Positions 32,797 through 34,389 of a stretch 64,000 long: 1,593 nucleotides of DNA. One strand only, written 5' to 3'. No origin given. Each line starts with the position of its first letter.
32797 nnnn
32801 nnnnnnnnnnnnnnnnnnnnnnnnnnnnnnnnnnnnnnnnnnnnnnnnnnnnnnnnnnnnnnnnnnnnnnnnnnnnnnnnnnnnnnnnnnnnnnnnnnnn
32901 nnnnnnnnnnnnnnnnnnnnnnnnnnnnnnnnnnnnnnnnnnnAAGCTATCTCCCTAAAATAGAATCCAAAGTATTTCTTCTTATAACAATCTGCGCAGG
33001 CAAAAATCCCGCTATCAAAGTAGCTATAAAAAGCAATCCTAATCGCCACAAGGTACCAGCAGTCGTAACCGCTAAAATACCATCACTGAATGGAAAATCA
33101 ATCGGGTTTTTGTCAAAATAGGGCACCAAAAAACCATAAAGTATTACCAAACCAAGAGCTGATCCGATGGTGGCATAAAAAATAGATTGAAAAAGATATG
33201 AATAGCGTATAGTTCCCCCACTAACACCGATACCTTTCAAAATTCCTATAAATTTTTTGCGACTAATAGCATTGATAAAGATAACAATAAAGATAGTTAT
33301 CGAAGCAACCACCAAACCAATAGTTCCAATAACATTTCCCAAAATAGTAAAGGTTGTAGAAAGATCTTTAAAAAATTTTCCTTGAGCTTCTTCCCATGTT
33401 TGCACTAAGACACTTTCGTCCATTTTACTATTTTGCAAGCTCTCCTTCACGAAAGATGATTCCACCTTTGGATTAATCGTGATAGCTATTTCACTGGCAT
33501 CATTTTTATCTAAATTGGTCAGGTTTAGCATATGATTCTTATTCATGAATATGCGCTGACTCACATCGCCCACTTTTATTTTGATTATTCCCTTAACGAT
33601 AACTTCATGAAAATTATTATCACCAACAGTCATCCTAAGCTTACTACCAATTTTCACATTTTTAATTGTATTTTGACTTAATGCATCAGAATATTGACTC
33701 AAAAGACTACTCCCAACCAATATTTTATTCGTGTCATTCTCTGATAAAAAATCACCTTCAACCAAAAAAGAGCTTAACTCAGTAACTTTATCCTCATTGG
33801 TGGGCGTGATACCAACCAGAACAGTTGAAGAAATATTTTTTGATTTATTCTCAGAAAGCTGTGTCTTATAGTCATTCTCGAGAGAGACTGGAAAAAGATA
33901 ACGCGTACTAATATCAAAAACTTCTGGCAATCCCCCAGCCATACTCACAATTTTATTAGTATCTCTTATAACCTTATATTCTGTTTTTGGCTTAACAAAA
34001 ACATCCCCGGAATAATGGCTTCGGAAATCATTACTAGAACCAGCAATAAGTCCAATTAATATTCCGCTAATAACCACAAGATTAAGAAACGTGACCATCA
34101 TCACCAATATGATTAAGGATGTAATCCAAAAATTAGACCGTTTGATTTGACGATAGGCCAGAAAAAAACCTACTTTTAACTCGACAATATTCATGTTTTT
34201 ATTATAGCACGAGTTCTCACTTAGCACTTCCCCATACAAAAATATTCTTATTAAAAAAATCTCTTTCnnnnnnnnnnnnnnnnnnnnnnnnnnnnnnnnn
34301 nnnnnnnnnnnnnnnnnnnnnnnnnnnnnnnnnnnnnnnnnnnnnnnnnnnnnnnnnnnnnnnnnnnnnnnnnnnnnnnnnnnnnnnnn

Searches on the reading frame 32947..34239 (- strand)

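Call 79: search_protein_families(library=pfam, proteins=[window:32947-34239:-], max_evalue=0.001)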
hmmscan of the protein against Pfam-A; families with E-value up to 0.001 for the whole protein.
window:32947-34239:- (430 aa): 1 family
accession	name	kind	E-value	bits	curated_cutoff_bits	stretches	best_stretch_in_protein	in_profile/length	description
PF02687.27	FtsX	-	2.9e-11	43.9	25.5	1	303-422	2-119/120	FtsX-like permease C-terminal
